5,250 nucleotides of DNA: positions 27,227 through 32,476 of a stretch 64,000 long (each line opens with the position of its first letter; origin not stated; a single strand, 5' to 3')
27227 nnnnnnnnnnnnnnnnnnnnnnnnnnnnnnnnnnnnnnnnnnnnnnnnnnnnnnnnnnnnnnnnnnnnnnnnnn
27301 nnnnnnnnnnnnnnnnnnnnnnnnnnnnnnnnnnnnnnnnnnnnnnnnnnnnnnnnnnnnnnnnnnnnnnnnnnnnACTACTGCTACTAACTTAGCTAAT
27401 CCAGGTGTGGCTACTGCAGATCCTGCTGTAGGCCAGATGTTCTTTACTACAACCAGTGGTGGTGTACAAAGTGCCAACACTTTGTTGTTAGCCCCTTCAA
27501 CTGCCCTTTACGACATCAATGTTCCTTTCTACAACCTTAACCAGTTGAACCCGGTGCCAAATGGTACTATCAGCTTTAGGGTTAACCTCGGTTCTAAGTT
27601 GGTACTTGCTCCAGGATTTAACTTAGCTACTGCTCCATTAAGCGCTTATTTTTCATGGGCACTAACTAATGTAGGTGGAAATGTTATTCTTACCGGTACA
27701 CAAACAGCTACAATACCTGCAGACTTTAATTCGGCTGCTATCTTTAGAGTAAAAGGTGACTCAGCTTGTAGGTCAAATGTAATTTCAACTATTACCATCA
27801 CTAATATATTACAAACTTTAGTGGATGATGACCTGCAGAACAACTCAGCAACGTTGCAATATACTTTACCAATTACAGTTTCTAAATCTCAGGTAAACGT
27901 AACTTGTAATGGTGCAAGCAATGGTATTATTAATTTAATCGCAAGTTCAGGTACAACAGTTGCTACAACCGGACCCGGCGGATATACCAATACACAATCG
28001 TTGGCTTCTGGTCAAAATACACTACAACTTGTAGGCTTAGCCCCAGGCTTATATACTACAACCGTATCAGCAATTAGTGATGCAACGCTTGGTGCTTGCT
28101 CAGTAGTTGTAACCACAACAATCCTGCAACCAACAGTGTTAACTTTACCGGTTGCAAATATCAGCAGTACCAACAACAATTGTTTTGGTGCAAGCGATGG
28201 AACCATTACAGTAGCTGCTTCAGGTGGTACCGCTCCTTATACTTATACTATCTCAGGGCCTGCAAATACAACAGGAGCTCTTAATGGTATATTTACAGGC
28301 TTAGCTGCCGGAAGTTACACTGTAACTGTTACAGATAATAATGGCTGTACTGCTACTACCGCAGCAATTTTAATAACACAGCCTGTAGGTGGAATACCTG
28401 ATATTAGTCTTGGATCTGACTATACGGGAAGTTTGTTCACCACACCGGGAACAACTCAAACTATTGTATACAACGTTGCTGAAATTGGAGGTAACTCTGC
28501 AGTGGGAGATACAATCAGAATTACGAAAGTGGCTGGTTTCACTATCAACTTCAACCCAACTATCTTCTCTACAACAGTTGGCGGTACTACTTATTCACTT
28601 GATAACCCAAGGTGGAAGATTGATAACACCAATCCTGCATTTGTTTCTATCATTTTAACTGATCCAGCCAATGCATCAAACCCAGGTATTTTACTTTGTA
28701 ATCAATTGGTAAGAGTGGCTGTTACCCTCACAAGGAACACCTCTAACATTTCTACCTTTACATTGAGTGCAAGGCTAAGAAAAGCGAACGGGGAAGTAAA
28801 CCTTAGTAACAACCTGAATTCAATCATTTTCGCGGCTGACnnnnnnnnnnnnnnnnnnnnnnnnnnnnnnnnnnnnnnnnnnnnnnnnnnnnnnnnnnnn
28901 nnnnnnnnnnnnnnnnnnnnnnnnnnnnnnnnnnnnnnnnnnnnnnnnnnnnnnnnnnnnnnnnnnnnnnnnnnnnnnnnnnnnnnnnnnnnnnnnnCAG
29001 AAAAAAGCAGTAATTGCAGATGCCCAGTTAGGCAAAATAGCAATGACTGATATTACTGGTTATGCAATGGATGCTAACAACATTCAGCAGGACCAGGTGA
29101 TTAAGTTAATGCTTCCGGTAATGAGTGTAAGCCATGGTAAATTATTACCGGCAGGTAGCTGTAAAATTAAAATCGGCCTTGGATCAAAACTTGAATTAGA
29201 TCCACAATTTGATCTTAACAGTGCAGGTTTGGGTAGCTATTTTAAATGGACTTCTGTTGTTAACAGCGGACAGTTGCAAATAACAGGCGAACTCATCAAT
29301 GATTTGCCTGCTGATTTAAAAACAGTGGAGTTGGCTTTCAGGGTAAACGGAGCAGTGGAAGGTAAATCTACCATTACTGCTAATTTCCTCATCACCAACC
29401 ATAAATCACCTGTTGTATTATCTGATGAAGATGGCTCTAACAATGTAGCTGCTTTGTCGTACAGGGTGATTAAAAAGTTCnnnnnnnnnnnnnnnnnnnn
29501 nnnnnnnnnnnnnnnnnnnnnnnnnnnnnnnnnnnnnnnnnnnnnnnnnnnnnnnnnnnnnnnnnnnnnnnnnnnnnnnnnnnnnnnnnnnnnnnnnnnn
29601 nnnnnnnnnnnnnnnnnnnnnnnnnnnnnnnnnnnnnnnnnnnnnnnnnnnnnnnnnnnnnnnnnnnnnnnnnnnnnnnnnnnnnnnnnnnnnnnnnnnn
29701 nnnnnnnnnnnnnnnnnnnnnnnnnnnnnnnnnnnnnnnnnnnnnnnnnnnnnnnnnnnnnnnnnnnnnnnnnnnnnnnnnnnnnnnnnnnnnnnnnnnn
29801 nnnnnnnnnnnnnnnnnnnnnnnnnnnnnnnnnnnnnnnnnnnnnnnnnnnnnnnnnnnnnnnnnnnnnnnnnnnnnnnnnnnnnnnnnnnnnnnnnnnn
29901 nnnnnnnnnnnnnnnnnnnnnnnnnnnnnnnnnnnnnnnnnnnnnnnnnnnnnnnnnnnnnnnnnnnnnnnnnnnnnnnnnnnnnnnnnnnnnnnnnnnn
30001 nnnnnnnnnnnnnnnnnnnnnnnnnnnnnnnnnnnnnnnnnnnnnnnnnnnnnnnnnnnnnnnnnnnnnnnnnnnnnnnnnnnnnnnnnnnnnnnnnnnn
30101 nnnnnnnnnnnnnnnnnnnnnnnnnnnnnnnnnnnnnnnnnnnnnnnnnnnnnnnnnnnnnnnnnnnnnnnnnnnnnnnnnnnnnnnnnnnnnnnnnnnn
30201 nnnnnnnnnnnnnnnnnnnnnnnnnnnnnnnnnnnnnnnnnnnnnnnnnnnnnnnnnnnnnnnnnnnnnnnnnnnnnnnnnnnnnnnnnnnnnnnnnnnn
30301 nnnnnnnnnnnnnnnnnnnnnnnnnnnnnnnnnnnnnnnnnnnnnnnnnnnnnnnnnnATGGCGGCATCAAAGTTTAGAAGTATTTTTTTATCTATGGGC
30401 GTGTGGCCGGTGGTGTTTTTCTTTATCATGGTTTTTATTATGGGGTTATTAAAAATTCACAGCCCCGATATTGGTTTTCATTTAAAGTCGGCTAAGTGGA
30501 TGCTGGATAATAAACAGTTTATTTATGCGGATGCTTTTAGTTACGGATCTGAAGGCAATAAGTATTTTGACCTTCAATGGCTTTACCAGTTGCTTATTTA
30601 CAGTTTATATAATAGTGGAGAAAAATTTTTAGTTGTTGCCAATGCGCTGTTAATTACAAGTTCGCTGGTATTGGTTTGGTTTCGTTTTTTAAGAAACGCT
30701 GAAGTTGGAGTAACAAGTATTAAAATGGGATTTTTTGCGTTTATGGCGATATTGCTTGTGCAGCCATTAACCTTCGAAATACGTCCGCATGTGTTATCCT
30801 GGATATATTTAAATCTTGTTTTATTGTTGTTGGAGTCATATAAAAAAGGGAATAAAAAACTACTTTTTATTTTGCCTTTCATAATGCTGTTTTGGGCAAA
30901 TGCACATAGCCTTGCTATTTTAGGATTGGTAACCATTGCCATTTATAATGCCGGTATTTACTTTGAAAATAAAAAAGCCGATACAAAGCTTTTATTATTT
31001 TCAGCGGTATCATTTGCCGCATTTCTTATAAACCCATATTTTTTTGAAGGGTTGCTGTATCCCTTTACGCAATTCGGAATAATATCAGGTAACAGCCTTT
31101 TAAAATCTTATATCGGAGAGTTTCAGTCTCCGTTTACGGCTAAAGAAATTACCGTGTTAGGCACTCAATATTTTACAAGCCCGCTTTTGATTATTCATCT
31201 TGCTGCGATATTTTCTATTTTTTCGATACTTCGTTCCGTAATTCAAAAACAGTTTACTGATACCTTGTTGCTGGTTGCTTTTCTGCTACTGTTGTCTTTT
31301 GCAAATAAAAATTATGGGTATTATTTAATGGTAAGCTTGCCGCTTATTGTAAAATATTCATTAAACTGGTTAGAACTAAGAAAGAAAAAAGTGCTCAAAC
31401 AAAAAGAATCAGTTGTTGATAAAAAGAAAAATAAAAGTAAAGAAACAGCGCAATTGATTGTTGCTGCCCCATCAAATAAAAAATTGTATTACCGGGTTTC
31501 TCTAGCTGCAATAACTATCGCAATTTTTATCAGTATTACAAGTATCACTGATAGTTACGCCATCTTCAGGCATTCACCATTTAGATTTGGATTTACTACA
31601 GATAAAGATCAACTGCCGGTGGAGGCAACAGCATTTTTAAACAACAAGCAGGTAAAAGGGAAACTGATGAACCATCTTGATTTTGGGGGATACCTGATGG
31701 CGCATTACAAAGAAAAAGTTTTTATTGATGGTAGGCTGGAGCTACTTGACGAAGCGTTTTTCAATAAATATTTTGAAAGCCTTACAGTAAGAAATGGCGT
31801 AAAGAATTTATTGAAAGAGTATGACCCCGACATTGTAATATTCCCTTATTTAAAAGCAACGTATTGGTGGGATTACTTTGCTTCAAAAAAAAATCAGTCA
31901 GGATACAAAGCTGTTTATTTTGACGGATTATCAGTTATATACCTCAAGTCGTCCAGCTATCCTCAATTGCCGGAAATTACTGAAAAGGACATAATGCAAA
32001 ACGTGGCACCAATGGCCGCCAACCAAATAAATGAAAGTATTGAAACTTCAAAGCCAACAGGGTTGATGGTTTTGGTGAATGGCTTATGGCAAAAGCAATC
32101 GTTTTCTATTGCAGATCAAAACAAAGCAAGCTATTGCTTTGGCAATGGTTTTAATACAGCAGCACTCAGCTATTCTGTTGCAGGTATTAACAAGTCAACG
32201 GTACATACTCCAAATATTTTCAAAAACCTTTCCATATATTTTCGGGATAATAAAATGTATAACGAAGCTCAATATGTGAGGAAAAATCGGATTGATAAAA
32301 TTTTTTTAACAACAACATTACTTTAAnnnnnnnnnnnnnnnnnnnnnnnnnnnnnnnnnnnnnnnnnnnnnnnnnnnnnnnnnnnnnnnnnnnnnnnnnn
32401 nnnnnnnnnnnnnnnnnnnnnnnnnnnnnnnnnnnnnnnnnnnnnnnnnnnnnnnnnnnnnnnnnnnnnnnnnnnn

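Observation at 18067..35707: Modular surface-protein cluster in which CTD-less secreted proteins are co-transcribed with CTD-bearing partners sharing the same domains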

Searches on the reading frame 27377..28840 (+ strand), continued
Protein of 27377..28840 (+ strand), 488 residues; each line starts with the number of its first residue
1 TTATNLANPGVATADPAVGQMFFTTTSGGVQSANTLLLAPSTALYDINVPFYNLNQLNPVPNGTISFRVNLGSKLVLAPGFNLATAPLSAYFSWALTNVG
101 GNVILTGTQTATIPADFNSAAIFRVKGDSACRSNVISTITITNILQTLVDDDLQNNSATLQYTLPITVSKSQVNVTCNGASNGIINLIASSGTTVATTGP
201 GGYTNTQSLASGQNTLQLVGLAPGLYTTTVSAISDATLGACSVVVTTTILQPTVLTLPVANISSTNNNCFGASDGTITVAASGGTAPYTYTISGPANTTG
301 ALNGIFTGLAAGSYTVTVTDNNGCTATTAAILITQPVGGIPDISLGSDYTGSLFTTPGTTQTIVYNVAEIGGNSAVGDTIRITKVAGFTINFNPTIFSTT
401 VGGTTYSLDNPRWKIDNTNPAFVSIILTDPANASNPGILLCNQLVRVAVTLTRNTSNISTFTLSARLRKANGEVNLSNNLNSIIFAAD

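Call 71: find_encoding_contigs(protein=P0221, flank=10000, max_places=2)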
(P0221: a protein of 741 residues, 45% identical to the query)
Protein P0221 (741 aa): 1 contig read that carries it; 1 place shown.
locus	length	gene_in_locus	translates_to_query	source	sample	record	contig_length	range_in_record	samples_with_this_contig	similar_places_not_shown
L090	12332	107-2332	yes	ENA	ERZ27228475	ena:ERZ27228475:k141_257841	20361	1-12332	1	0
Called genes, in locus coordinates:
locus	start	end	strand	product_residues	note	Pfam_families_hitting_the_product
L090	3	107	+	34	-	?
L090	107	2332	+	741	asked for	PF02494:HYR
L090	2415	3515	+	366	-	PF18962:Por_Secre_tail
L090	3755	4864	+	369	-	PF18962:Por_Secre_tail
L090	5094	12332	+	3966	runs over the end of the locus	PF06832:BiPBP_C (faint), PF22352:K319L-like_PKD (faint), PF19081:Ig_7, PF01483:P_proprotein (faint), PF19081:Ig_7, PF13573:SprB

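Call 73: fold_search(model_id=the predicted structure, library=pdb)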
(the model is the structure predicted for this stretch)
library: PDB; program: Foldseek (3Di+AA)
matches with E <= 10: 1584; with E <= 0.001: 79
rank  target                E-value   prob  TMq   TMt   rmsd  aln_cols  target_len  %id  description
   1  8beg_A                6.4e-07  1.00  0.26  0.21  15.2       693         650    7  Structure of Ig-like domains from PrgB (released 2022-11-30)
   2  2ice_A                1.6e-05  0.99  0.18  0.15  48.5       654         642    9  CRIg bound to C3c (released 2006-11-07)
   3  3fcs_C                1.6e-05  0.99  0.16  0.10  28.5       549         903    7  Structure of complete ectodomain of integrin aIIBb3 (released 2009-01-20)
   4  8wa2_C                2.4e-05  0.99  0.16  0.08  28.2       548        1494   14  cryo-EM structure of native mastigonemes isolated from Chlamydomonas reinhardtii at 3.0 angstrom resolution (released 2024-04-10)
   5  7nxd_A                3.9e-05  0.97  0.16  0.10  26.3       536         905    7  Cryo-EM structure of human integrin alpha5beta1 in the half-bent conformation (released 2021-08-25)
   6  8xer_A                3.9e-05  0.96  0.17  0.10  24.1       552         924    7  Cryo-EM structure of integrin ITGAV, ITGB3 and Cilengitide TFA complex, conformation 1 (released 2024-12-18)
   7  3fcs_A                4.1e-05  0.97  0.16  0.10  29.9       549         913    7  Structure of complete ectodomain of integrin aIIBb3 (released 2009-01-20)
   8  2qki_A                4.3e-05  0.99  0.18  0.15  39.3       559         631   10  Human C3c in complex with the inhibitor compstatin (released 2007-08-14)
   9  3lso_A                4.5e-05  0.97  0.15  0.16  28.2       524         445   11  Crystal structure of Putative membrane anchored protein from Corynebacterium diphtheriae (released 2010-02-23)
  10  9ijj_4I               4.9e-05  0.99  0.22  0.06  15.1       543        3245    9  In situ structure of the central apparatus in mouse sperm axoneme. (released 2025-06-04)
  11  7u06_B                4.9e-05  0.99  0.19  0.14  22.2       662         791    9  Structure of the yeast TRAPPII-Rab11/Ypt32 complex in the closed/open state (composite structure) (released 2022-04-27)
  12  3g6j_A                4.9e-05  0.97  0.17  0.14  48.1       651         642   10  C3b in complex with a C3b specific Fab (released 2009-03-10)
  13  7sqc_O0               5.1e-05  0.97  0.18  0.10  19.6       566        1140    7  Ciliary C1 central pair apparatus isolated from Chlamydomonas reinhardtii (released 2022-04-13)
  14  7tv9_A                5.4e-05  0.99  0.19  0.16  39.7       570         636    9  HUMAN COMPLEMENT COMPONENT C3B IN COMPLEX WITH APL-1030 (released 2022-03-30)
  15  2wii_A                5.4e-05  0.97  0.17  0.14  39.7       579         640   10  Complement C3b in complex with factor H domains 1-4 (released 2009-06-09)
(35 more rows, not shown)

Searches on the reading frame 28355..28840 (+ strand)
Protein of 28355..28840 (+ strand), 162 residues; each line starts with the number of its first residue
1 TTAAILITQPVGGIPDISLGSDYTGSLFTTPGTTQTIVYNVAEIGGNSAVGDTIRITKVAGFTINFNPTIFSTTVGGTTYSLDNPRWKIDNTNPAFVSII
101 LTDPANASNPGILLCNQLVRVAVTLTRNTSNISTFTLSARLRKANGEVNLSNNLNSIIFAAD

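Call 68: search_protein_representatives(protein=window:28355-28840:+)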
Query: 162 residues. Proteins with E-value up to 0.001 (for the whole library): 48; up to 1e-10: 39; up to 1e-30: 19. The best 48 are listed.
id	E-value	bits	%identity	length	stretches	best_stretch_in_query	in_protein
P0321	1.1e-82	291.6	86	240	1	2-161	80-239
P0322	8.9e-80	282.2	83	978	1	3-162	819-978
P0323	3.3e-68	244.7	77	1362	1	3-162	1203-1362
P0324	2.5e-64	232.1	74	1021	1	3-162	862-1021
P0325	2.6e-62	225.6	70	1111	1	2-161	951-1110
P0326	8.9e-61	220.6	70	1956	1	1-162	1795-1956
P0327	2.1e-59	216.1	69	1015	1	3-162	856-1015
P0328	2.6e-59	215.8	69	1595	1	2-161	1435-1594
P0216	2.2e-56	206.3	64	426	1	1-162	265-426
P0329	3.0e-53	196.1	61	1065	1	2-162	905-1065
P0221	4.6e-52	192.3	61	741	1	5-162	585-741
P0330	1.8e-49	183.9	59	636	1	4-161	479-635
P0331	4.0e-49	182.7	62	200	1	14-162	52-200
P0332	1.9e-44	167.6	53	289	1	5-162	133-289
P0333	6.8e-44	165.8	54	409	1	5-162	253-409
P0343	2.2e-20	89.5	42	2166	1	7-159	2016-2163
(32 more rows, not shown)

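Call 78: search_protein_families(library=pfam, proteins=[window:28355-28840:+], max_evalue=10)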
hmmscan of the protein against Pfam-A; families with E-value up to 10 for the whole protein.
window:28355-28840:+ (162 aa): 2 families
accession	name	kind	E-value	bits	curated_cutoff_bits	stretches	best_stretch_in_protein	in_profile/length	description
PF05456.16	eIF_4EBP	-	0.38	11.1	24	1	68-81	28-41/117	Eukaryotic translation initiation factor 4E binding protein (EIF4EBP)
PF22512.1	Csa_translocation_dom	-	0.43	10.7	27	1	30-50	7-27/44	Colicin S4 translocation domain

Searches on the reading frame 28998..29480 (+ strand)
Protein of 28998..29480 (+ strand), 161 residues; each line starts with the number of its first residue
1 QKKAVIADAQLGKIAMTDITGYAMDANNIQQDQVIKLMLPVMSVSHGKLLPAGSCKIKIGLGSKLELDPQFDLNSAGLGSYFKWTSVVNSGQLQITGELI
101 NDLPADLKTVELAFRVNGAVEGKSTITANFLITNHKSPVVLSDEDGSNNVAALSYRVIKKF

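Call 78: search_protein_families(library=pfam, proteins=[window:28998-29480:+], max_evalue=10)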
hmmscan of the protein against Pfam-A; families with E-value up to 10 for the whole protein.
window:28998-29480:+ (161 aa): 1 family
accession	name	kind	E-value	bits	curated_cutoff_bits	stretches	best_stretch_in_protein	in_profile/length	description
PF08235.19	LNS2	-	0.052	13.4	32.3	1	109-147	19-57/226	LNS2 (Lipin/Ned1/Smp2)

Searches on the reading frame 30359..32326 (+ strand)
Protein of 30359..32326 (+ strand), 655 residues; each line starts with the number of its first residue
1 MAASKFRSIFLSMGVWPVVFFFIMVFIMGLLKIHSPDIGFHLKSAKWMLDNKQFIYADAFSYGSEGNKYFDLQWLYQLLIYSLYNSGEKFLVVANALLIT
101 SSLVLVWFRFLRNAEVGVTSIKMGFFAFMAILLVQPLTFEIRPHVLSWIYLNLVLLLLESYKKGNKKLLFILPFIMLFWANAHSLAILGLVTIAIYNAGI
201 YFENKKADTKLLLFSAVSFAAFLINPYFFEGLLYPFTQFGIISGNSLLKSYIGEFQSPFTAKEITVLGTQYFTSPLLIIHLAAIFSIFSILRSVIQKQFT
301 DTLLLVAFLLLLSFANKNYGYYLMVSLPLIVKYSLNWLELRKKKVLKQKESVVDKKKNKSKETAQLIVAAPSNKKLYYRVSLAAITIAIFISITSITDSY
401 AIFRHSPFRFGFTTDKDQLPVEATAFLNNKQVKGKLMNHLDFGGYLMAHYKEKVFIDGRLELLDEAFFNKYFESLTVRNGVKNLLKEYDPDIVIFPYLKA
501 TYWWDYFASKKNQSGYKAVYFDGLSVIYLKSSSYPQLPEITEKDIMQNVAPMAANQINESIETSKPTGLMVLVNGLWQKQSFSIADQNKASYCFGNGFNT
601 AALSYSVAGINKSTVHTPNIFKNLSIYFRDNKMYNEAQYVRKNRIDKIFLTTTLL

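Call 4: search_protein_families(library=pfam, proteins=[window:30359-32326:+], max_evalue=0.1)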
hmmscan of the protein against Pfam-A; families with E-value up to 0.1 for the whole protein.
window:30359-32326:+ (655 aa): 1 family
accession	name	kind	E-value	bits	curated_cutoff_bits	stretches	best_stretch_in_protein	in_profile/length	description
PF12469.13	Cmr2_N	-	0.0012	19.4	25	1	473-540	29-97/111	CRISPR-associated protein Cmr2, N-terminal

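Call 5: search_protein_families(library=ncbifam, proteins=[window:30359-32326:+], max_evalue=0.1)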
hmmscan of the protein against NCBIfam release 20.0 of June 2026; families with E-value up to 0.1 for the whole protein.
window:30359-32326:+ (655 aa): 1 family
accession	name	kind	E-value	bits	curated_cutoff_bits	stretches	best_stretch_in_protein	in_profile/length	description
TIGR04154.1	archaeo_STT3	subfamily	0.00016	20.1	450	1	190-394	282-478/831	oligosaccharyl transferase, archaeosortase A system-associated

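Call 77: search_solved_structures(query=window:30359-32326:+, max_evalue=10)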
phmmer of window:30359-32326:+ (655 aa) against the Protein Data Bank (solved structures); distinct sequences matched with E-value up to 10: 2.
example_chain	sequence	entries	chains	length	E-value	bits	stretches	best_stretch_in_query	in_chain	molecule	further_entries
8hi5_A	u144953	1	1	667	1.3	10.4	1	421-485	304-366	Short-chain dehydrogenase/reductase SDR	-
8hi4_A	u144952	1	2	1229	2.9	9.3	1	421-485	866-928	Short-chain dehydrogenase/reductase SDR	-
